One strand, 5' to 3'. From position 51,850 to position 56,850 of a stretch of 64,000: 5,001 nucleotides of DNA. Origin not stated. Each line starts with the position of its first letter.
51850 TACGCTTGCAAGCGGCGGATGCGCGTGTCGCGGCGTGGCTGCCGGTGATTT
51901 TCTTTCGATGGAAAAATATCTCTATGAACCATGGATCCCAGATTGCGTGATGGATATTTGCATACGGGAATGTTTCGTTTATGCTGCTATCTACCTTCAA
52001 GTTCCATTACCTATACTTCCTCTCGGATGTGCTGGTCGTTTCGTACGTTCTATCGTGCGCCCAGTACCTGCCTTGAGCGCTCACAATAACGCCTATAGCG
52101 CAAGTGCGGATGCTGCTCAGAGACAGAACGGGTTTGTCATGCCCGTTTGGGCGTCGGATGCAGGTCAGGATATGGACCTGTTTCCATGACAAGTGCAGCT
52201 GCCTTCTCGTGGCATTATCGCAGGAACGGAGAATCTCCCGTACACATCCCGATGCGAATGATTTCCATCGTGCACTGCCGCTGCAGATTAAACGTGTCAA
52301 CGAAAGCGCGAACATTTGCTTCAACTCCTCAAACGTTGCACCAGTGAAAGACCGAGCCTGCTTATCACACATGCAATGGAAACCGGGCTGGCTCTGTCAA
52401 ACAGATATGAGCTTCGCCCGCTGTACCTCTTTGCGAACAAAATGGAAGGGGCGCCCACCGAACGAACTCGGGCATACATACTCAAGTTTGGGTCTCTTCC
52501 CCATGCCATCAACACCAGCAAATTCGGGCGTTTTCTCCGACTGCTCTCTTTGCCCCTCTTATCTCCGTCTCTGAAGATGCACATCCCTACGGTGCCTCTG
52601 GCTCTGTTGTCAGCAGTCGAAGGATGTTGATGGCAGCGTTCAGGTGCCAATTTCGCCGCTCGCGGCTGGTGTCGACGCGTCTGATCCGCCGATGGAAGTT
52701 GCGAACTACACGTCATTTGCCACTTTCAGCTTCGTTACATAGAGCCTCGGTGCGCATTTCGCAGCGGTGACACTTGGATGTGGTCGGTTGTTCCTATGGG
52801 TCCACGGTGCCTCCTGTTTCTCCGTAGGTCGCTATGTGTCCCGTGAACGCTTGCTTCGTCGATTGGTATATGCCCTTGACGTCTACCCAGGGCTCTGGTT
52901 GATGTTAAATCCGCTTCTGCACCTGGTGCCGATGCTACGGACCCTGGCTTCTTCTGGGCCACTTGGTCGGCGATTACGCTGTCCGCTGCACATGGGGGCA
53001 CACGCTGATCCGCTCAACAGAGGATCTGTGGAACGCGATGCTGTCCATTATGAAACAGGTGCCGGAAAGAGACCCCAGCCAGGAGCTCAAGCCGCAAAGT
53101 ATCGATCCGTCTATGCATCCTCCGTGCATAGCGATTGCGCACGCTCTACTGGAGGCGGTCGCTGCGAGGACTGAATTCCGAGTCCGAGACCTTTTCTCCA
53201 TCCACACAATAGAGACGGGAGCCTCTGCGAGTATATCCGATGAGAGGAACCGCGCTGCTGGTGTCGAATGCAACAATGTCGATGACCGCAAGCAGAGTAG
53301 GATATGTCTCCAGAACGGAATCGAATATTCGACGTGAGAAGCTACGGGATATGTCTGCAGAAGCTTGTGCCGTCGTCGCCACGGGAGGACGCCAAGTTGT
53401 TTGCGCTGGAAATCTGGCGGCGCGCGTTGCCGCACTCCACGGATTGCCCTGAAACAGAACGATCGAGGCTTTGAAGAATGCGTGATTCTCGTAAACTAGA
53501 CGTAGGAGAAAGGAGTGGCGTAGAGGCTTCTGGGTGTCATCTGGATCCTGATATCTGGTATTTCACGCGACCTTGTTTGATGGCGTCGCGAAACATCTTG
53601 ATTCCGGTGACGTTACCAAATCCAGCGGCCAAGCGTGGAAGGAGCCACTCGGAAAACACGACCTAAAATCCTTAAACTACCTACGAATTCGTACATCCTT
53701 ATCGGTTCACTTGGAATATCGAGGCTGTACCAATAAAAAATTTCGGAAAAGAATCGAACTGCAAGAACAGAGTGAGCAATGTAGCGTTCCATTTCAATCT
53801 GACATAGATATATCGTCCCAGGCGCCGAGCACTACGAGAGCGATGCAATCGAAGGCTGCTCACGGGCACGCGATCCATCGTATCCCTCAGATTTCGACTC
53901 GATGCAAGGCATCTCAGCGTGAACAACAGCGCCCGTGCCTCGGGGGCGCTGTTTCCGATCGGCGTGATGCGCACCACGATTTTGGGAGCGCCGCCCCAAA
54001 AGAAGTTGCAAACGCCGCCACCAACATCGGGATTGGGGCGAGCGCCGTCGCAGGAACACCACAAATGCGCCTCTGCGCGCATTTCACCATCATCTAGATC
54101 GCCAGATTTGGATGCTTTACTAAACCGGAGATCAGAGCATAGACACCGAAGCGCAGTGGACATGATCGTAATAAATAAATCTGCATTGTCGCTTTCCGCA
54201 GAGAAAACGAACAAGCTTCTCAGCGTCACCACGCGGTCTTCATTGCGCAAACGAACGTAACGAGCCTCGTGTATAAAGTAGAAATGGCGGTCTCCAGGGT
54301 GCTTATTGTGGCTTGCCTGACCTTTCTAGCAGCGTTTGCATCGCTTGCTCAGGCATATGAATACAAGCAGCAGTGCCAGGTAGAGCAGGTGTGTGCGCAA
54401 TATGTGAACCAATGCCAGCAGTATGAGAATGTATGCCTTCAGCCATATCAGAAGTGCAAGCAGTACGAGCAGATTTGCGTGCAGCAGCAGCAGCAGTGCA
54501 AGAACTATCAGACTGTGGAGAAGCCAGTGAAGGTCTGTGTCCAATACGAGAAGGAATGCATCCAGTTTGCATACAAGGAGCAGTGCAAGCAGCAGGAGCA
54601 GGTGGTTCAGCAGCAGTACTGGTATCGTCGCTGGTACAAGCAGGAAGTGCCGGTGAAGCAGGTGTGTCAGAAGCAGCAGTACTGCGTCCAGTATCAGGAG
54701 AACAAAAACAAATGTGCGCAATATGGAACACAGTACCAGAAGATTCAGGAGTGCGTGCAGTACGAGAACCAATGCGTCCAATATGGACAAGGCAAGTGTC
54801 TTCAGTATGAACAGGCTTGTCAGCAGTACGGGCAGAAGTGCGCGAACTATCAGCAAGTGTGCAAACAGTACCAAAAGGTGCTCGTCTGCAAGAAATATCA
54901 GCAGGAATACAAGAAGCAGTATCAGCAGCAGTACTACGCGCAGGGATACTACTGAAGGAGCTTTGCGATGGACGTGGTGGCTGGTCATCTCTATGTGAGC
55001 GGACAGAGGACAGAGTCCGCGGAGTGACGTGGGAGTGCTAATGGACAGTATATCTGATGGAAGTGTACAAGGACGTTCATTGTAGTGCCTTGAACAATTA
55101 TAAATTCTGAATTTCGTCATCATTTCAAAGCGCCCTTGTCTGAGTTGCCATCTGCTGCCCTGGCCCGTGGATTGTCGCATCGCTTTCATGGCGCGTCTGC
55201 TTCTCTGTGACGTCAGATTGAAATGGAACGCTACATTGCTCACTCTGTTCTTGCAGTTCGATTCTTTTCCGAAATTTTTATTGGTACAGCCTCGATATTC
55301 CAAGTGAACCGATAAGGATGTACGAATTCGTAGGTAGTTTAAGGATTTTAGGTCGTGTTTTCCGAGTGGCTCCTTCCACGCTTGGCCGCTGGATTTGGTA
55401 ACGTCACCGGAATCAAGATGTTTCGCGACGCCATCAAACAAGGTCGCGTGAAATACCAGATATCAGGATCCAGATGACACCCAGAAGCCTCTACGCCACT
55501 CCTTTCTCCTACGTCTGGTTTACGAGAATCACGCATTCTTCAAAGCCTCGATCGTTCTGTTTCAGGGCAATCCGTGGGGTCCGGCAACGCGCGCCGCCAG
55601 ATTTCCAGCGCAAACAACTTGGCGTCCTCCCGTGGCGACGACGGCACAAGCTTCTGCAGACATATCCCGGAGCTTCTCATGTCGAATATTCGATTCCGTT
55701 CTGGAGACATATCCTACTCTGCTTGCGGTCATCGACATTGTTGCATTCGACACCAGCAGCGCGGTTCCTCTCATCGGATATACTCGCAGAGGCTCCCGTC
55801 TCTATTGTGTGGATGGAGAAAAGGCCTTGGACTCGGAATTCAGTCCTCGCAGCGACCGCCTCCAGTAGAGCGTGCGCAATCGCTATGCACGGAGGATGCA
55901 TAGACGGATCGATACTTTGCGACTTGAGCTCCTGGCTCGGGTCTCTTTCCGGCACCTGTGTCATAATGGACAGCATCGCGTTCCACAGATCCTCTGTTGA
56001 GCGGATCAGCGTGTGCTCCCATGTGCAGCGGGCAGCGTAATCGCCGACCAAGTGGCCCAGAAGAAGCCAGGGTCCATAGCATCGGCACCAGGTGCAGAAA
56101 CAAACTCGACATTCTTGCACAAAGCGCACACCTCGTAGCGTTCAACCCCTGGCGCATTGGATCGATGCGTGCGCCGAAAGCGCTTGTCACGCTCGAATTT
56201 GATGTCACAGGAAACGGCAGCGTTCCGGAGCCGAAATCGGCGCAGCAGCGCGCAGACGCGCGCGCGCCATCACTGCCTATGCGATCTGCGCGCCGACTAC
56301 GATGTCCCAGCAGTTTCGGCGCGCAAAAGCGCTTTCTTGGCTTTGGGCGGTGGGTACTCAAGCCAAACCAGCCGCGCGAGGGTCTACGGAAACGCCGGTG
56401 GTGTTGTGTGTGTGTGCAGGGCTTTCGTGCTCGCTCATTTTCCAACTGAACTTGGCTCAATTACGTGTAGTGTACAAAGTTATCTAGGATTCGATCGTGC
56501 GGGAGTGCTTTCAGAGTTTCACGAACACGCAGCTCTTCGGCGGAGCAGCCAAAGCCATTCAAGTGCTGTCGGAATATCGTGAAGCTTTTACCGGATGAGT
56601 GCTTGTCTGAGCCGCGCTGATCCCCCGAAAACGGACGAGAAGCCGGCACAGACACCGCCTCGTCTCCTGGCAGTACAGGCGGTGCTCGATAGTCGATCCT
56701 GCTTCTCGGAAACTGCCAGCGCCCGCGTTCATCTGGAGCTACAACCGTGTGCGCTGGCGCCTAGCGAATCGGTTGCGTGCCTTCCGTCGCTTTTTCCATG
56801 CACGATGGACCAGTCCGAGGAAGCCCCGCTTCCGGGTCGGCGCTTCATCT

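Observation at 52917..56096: A lone secreted-protein gene boxed in by 0.89-kb, ~98%-identical inverted repeats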

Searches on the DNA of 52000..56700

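Call 32: search_rna_families(source=window, start=52000, end=56700, threshold=evalue, max_evalue=1)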
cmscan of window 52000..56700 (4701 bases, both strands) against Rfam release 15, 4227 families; matches with E-value up to 1: 0.
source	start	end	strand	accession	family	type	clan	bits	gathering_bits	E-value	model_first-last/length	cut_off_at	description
